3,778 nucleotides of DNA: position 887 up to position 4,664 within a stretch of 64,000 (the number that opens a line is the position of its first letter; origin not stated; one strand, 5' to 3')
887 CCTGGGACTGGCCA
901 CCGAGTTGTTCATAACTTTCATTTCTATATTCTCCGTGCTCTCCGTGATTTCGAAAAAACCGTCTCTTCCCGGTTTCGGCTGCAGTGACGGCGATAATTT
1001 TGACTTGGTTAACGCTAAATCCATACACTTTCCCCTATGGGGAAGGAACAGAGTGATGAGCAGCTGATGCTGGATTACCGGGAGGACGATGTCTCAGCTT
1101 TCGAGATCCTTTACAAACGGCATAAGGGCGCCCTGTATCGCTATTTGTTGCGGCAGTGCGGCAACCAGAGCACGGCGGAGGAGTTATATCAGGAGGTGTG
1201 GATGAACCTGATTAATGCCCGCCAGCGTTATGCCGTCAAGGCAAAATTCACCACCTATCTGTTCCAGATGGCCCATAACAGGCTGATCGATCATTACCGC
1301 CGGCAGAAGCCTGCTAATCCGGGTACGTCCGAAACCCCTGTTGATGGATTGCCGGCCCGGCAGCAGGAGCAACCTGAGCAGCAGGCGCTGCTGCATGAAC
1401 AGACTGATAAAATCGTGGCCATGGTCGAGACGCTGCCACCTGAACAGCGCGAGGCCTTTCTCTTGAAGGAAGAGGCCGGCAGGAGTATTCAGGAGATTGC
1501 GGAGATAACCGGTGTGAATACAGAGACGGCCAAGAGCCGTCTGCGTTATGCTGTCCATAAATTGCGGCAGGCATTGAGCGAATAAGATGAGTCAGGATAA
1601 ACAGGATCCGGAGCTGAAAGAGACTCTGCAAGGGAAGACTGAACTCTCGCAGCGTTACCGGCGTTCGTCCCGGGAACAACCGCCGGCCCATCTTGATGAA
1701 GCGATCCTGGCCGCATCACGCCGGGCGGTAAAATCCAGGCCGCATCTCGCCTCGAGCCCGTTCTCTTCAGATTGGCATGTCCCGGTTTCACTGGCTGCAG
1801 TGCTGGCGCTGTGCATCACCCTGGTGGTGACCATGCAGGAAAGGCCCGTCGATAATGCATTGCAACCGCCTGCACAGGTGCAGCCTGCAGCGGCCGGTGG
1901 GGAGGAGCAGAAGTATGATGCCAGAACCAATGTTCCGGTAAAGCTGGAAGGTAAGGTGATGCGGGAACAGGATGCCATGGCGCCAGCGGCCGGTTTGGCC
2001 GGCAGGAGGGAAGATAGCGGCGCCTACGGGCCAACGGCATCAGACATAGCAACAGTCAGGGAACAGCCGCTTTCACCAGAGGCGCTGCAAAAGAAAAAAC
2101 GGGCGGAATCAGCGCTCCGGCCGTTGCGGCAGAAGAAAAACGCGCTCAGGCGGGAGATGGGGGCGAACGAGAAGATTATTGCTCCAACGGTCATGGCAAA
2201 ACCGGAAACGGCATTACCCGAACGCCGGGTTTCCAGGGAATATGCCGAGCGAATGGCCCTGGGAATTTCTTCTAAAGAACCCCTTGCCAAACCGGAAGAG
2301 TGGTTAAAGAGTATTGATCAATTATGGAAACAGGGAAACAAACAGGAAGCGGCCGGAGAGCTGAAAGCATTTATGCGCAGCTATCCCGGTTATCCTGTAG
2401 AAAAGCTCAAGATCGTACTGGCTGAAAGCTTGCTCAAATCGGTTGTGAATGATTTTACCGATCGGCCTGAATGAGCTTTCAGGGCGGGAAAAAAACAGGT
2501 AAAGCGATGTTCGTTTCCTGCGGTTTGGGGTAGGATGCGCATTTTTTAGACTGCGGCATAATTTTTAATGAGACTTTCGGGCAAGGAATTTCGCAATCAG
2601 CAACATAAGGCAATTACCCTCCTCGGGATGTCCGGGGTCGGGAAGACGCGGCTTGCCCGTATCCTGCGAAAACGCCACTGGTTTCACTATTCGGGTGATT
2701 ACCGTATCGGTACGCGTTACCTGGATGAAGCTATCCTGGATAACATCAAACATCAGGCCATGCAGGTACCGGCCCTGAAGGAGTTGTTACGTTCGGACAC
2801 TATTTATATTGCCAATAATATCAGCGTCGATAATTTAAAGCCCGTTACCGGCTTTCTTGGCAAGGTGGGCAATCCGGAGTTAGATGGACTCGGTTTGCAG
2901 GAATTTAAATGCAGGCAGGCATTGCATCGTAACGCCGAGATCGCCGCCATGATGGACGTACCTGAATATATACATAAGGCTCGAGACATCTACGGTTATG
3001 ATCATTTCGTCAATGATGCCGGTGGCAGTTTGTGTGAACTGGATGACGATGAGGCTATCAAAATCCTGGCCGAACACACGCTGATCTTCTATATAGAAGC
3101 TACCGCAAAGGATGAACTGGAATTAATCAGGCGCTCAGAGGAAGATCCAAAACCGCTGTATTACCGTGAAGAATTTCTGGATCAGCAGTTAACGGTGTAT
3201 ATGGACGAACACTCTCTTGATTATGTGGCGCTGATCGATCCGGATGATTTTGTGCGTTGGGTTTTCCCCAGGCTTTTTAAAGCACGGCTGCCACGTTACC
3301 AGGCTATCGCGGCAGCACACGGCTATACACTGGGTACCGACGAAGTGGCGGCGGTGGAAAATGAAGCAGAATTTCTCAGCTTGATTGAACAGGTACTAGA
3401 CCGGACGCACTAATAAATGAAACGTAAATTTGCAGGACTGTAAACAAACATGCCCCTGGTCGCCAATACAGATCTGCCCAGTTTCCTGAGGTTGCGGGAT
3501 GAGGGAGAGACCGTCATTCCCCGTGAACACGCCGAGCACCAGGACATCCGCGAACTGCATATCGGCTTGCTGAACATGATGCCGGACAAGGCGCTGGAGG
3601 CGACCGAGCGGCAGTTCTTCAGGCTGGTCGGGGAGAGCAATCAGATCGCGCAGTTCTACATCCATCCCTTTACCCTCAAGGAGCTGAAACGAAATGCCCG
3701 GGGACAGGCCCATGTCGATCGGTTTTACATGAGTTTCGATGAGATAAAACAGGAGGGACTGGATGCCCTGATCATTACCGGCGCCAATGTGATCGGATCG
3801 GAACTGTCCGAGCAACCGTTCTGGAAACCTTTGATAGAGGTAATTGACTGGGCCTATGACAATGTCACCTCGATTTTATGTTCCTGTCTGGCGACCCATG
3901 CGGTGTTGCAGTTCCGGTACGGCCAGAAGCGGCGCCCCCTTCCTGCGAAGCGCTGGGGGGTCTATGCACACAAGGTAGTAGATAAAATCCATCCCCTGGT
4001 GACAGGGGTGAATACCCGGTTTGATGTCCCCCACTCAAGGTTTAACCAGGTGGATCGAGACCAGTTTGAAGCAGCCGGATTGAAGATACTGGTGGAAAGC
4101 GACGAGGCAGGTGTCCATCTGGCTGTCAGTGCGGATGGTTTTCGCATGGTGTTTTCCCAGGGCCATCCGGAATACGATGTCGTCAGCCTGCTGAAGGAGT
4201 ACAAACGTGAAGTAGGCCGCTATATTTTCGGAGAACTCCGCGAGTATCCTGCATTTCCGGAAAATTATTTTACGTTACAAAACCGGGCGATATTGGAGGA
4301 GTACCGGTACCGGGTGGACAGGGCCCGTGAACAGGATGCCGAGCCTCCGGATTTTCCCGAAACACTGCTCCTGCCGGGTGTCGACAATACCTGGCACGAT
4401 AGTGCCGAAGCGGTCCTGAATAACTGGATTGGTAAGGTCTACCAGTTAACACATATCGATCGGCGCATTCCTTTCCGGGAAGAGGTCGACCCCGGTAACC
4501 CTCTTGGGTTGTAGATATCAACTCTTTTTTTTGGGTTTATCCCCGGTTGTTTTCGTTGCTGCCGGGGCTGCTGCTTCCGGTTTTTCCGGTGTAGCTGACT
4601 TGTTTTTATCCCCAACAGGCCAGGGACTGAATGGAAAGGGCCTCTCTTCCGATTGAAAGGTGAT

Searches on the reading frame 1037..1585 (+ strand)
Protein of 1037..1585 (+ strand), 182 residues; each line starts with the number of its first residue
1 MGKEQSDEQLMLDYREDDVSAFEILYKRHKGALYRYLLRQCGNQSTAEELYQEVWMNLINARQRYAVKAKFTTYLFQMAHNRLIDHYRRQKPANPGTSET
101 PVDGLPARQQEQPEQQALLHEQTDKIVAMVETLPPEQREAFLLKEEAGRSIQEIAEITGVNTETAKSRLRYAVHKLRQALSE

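Call 53: search_protein_families(library=ncbifam, max_evalue=1e-8, proteins=[window:1037-1585:+])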
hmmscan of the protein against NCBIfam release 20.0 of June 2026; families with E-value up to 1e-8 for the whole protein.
window:1037-1585:+ (182 aa): 71 families (the best 25 are shown)
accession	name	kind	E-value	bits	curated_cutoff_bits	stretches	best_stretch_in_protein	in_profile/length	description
NF009166.1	PRK12513.1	equivalog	1.1e-63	214.5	206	1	3-182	5-188/193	RNA polymerase sigma factor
TIGR02937.1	sigma70-ECF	superfamily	1.7e-32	112.3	42.9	1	21-180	2-165/165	sigma-70 family RNA polymerase sigma factor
TIGR02985.1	Sig70_bacteroi1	subfamily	1.1e-27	97.2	126.4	1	21-180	2-162/162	RNA polymerase sigma-70 factor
TIGR02952.1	Sig70_famx2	equivalog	1.7e-24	86.6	206.45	1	15-179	6-169/170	ECF subfamily RNA polymerase sigma factor, BldN family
NF007216.0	PRK09638.1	equivalog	1.8e-24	86.5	194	1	5-181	3-175/180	RNA polymerase sigma factor SigY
NF009168.0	PRK12515.1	subfamily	4.7e-23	81.7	236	1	4-180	6-179/189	RNA polymerase sigma factor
NF009172.0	PRK12519.1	subfamily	7.6e-23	81.1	222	1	4-181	13-190/194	RNA polymerase sigma factor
NF007215.0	PRK09637.1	equivalog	1.6e-22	80.4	212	1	23-181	4-155/181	RNA polymerase sigma factor SigZ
NF058625.1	sigma_PG0214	equivalog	1.7e-22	79.9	130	1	20-181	4-162/170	GFO_1088 family ECF-type sigma factor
NF004113.0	PRK05602.1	equivalog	2.5e-22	79.5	208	1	3-181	28-202/211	RNA polymerase sigma factor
TIGR02959.1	SigZ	equivalog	3.2e-22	79.2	168.65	1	27-181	2-149/170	RNA polymerase sigma factor SigZ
NF009171.0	PRK12518.1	equivalog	6e-22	78.4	208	1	4-181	11-185/191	RNA polymerase sigma factor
TIGR02950.1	SigM_subfam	subfamily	6.3e-22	78.1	147.95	1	23-179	3-157/159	RNA polymerase sigma factor, SigM family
TIGR02983.1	SigE-fam_strep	subfamily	3.7e-21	75.7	141.55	1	17-181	3-159/162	SigE family RNA polymerase sigma factor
NF007225.0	PRK09643.1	equivalog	5.6e-21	75.2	190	1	3-181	10-183/204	RNA polymerase sigma factor SigM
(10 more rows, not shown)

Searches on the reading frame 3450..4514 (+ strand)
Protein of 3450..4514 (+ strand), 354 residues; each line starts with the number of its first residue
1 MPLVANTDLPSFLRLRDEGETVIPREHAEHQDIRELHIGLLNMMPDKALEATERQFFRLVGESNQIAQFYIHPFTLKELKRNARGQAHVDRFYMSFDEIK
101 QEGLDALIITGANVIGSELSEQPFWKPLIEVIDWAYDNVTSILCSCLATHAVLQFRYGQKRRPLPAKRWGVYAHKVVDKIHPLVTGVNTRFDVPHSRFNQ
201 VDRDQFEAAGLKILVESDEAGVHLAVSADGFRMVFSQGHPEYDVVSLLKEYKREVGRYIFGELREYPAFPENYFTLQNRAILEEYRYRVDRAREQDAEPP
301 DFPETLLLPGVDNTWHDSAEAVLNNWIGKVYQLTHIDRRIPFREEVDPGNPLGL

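Call 53: search_protein_families(library=ncbifam, max_evalue=1e-8, proteins=[window:3450-4514:+])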
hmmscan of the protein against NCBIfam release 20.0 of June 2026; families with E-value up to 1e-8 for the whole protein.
window:3450-4514:+ (354 aa): 3 families
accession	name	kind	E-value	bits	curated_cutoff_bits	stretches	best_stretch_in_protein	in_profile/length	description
NF003776.0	PRK05368.1-3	equivalog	8.1e-154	511.5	358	1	1-353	1-351/353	homoserine O-succinyltransferase MetA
NF047918.2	MetA_acetyl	exception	1.1e-64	218.6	460.5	1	1-282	1-273/302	homoserine O-acetyltransferase MetA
TIGR01001.2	MetA_succinyl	equivalog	1.8e-64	218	495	1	1-284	1-274/304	homoserine O-succinyltransferase MetA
